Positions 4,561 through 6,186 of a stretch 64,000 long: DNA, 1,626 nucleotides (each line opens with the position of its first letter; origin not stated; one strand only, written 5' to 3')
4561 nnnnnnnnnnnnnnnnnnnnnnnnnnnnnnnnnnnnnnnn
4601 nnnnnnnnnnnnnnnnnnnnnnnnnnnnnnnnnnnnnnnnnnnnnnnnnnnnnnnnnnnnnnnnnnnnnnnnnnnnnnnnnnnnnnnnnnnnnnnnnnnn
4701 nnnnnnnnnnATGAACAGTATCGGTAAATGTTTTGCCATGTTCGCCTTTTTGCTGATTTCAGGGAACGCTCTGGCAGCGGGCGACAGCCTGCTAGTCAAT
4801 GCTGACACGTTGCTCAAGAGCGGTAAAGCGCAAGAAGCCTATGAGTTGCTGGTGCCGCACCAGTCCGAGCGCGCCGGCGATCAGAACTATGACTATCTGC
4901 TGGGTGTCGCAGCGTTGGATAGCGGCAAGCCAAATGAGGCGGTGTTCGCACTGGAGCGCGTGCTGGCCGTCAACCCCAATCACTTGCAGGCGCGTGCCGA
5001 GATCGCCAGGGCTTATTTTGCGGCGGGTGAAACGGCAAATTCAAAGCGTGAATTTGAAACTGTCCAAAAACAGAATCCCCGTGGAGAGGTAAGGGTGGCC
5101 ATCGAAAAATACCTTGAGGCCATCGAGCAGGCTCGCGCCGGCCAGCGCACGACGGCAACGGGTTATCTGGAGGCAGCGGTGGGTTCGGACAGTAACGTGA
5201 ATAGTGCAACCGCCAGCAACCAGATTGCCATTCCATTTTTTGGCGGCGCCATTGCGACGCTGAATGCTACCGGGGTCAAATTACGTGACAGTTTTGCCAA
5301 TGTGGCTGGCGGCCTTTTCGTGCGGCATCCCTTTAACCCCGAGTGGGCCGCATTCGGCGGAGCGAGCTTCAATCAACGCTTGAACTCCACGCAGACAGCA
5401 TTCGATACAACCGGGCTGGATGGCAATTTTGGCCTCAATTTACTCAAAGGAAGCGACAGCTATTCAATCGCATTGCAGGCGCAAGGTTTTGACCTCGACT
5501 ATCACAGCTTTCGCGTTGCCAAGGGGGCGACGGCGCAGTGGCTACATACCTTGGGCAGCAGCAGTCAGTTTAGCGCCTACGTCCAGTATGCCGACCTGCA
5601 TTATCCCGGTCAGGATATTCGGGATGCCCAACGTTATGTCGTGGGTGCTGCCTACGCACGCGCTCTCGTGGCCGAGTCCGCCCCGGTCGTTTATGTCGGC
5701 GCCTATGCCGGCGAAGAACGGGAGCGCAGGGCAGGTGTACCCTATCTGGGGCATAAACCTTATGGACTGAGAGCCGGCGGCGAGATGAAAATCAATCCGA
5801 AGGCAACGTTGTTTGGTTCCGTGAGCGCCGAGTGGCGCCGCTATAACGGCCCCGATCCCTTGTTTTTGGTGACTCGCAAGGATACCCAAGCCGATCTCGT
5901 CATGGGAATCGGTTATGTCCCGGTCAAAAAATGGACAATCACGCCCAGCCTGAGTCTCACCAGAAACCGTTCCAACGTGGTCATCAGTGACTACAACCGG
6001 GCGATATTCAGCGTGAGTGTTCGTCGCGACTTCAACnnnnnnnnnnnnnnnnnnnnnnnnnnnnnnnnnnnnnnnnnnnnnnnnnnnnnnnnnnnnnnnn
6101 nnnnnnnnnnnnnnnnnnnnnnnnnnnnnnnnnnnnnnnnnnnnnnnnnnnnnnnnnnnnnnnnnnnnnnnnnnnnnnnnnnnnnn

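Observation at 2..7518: Tandem array of type XI secretion (SLAM-like) translocons paired with FecR-domain + TbpB-barrel secreted proteins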

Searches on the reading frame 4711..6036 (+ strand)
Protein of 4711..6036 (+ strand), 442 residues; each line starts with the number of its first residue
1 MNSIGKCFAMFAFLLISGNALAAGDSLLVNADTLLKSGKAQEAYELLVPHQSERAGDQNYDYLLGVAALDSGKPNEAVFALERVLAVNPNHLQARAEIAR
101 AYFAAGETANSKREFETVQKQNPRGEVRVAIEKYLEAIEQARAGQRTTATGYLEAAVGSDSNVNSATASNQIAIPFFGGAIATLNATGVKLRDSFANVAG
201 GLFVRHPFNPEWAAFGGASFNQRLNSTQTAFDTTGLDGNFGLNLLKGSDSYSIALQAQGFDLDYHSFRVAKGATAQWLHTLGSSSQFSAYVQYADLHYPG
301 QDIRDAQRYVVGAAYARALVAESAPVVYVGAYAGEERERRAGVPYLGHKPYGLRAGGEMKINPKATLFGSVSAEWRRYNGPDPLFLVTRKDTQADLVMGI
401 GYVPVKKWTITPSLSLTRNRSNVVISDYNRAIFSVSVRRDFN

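Call 3: search_protein_families(library=pfam, proteins=[window:4711-6036:+], max_evalue=1)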
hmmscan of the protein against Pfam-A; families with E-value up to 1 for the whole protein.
window:4711-6036:+ (442 aa): 19 families
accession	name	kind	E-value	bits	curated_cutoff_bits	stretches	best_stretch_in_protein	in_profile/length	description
PF14559.12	TPR_19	-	1.1e-11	45.3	25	1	68-124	1-57/68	Tetratricopeptide repeat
PF07719.23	TPR_2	-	7.2e-08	32.4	27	1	62-91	5-34/34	Tetratricopeptide repeat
PF04575.19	SlipAM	-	2.3e-06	27.8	22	1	264-441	111-288/288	Surface lipoprotein assembly modifier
PF12895.13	ANAPC3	-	2.4e-06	28.2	27.2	2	26-83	25-81/82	Anaphase-promoting complex, cyclosome, subunit 3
PF13371.12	TPR_9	-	1.2e-05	25.7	35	1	69-135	6-72/73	Tetratricopeptide repeat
PF13432.12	TPR_16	-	2.8e-05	24.9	32.7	1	62-109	1-48/65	Tetratricopeptide repeat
PF13181.12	TPR_8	-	5.5e-05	23.4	25.7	1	62-91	5-34/34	Tetratricopeptide repeat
PF13174.12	TPR_6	-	0.00032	21.6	26.3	0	98-123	6-31/33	Tetratricopeptide repeat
PF00515.34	TPR_1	-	0.00036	20.7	27.8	1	62-91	5-34/34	Tetratricopeptide repeat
PF16918.11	PknG_TPR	-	0.021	14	27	1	28-154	98-219/340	Protein kinase G tetratricopeptide repeat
PF13428.12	TPR_14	-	0.023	15.8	23.5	1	62-100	5-43/44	Tetratricopeptide repeat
PF25058.1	ARM_TT21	-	0.023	15.1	27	1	30-103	63-139/155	Tetratricopeptide repeat protein 21 ARM repeat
PF14561.12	TPR_20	-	0.045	14.5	25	1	76-141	6-74/90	Tetratricopeptide repeat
PF24575.1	TPR_Slam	-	0.06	14.2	35.2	1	61-115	50-104/104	Surface lipoprotein assembly modifier, N-terminal TPR repeats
PF13414.12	TPR_11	-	0.07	13.3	26.8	0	70-106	6-42/42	TPR repeat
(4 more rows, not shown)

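Call 4: search_protein_families(library=ncbifam, proteins=[window:4711-6036:+], max_evalue=1)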
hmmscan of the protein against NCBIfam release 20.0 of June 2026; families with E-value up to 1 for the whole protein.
window:4711-6036:+ (442 aa): 13 families
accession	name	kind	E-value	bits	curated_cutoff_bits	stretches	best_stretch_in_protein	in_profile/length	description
NF040959.1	MamA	equivalog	8.3e-08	31.9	200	1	33-124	46-137/204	magnetosome protein MamA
TIGR02917.1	PEP_TPR_lipo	equivalog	7.2e-07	27.5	312.2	1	33-161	440-564/899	XrtA/PEP-CTERM system TPR-repeat protein PrsT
NF052415.1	T3SS_chap_SctY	equivalog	3.2e-06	27.6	70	2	25-113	7-98/106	type III secretion apparatus assembly chaperone SctY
NF052400.1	M48_BAM_BepA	equivalog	0.00013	20.9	570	1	29-146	346-461/483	beta-barrel assembly-enhancing protease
NF008520.0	PRK11447.1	equivalog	0.00013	19.9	858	1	25-130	574-678/1157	cellulose synthase complex outer membrane protein BcsC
TIGR03014.2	EpsL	equivalog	0.00025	20.2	275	1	360-441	303-385/385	XrtB/PEP-CTERM-associated polysaccharide biosynthesis outer membrane protein EpsL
TIGR02521.1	type_IV_pilW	equivalog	0.023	14.2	154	1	63-123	36-96/234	type IV pilus biogenesis/stability protein PilW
NF008755.0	PRK11788.1-3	equivalog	0.023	14.1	430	1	64-153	186-272/388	lipopolysaccharide assembly protein LapB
TIGR02552.1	LcrH_SycD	equivalog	0.029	14.1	104.8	1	56-124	50-118/136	SycD/LcrH family type III secretion system chaperone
NF040658.1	Myxo_OME_TraC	equivalog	0.15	10.7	500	1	65-144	133-206/602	outer membrane exchange accessory lipoprotein TraC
NF008756.0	PRK11788.1-4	equivalog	0.16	10.9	474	1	73-165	195-284/389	lipopolysaccharide assembly protein LapB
NF009367.0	PRK12724.1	equivalog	0.24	10.2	718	1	126-188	176-239/433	flagellar biosynthesis regulator FlhF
TIGR02795.1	tol_pal_ybgF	equivalog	0.36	11.4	90.1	0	58-124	39-108/119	tol-pal system protein YbgF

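Call 48: predict_structure(alignment_id=A2)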
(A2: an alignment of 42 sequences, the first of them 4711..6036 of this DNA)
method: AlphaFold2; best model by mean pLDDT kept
length: 442 residues; sequences in the alignment: 42
mean_pLDDT: 86.2   pTM: 0.72
mean pLDDT of the five models: 86.2, 85.2, 85.3, 84.3, 83.2
residues with pLDDT >= 90: 284; 70-90: 104; 50-70: 23; < 50: 31
segments of 3 or more residues with pLDDT < 50: 1-3, 17-21, 166-188
pLDDT, mean of each block of 10 residues (from residue 1): 51 53 77 96 97 96 97 96 96 93 88 91 84 81 85 93 58 29 39 88 94 95 79 89 94 94 88 94 88 94 93 91 86 96 92 93 93 95 87 95 95 95 87 95 87
secondary structure, 60 per line:
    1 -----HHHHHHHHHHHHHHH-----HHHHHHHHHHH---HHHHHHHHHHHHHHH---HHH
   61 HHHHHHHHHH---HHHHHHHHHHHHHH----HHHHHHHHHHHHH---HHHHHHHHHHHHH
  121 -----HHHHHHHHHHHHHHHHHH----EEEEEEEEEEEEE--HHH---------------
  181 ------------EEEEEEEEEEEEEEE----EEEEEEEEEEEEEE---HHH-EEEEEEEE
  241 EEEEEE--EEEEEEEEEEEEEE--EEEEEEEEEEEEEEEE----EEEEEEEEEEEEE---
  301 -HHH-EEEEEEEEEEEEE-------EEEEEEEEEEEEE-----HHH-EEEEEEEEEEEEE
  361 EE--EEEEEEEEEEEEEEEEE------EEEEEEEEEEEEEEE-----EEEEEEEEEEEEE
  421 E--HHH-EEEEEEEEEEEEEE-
elements in order: H6-20 H26-36 H40-54 H58-70 H74-87 H92-104 H108-120 H126-143 E148-160 E193-207 E212-225 E233-246 E249-262 E265-280 E285-297 E306-318 E326-338 E348-362 E365-381 E388-402 E408-421 E428-441

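Call 53: fold_search(model_id=the predicted structure, library=pdb)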
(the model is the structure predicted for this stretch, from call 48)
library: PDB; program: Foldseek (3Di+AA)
matches with E <= 10: 1578; with E <= 0.001: 387
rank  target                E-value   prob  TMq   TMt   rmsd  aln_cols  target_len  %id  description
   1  9b8h_A                1.3e-11  1.00  0.41  0.34  10.0       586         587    9  Cryo-EM structure of E. coli cellulose synthase subunit C with cellotetraose (released 2025-02-19)
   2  9h80_M                1.5e-11  1.00  0.45  0.49   8.4       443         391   10  Structure of the outer membrane exopolysaccharide transporter PelBC (released 2025-06-11)
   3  9b8a                  4.1e-11  1.00  0.43  0.37   9.5       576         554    9  Cryo-EM structure of E. coli cellulose synthase subunit C (released 2025-02-19)
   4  3kvn_X                2.3e-09  1.00  0.30  0.22  15.3       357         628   11  Crystal structure of the full-length autotransporter EstA from Pseudomonas aeruginosa (released 2010-01-26)
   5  3pgr                  4.0e-09  1.00  0.42  0.48   8.0       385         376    9  Asp348Arg mutant of EcFadL (released 2011-05-25)
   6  3kvn_A                5.7e-09  1.00  0.30  0.22  15.4       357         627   11  Crystal structure of the full-length autotransporter EstA from Pseudomonas aeruginosa (released 2010-01-26)
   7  4d51                  1.3e-08  1.00  0.46  0.61   5.3       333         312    8  Crystal structure of CymA from Klebsiella oxytoca (released 2015-06-03)
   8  4v3h_B                1.5e-08  1.00  0.44  0.60   5.3       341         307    8  Crystal structure of CymA from Klebsiella oxytoca (released 2015-06-03)
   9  6tzk                  1.6e-08  1.00  0.40  0.40   9.8       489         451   10  Bacterial cellulose synthase outermembrane channel BcsC with terminal TPR repeat (released 2019-10-23)
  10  3pgu                  2.4e-08  1.00  0.43  0.46   8.3       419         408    9  Phe3Glu mutant of EcFadL (released 2011-05-25)
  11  2x9k                  2.8e-08  1.00  0.46  0.69   6.3       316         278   10  Structure of a E.coli porin (released 2011-01-26)
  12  3pgs_B                2.8e-08  1.00  0.40  0.42   8.6       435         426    8  Phe3Gly mutant of EcFadL (released 2011-05-25)
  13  3pgs_A                3.0e-08  1.00  0.37  0.39   9.1       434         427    9  Phe3Gly mutant of EcFadL (released 2011-05-25)
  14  6z37                  3.7e-08  1.00  0.39  0.41  10.5       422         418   12  TodX monoaromatic hydrocarbon channel deltaS2 mutant (released 2020-11-04)
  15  2r4n_A                6.6e-08  1.00  0.39  0.41   8.3       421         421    8  Crystal structure of the long-chain fatty acid transporter FadL mutant N33A (released 2008-09-16)
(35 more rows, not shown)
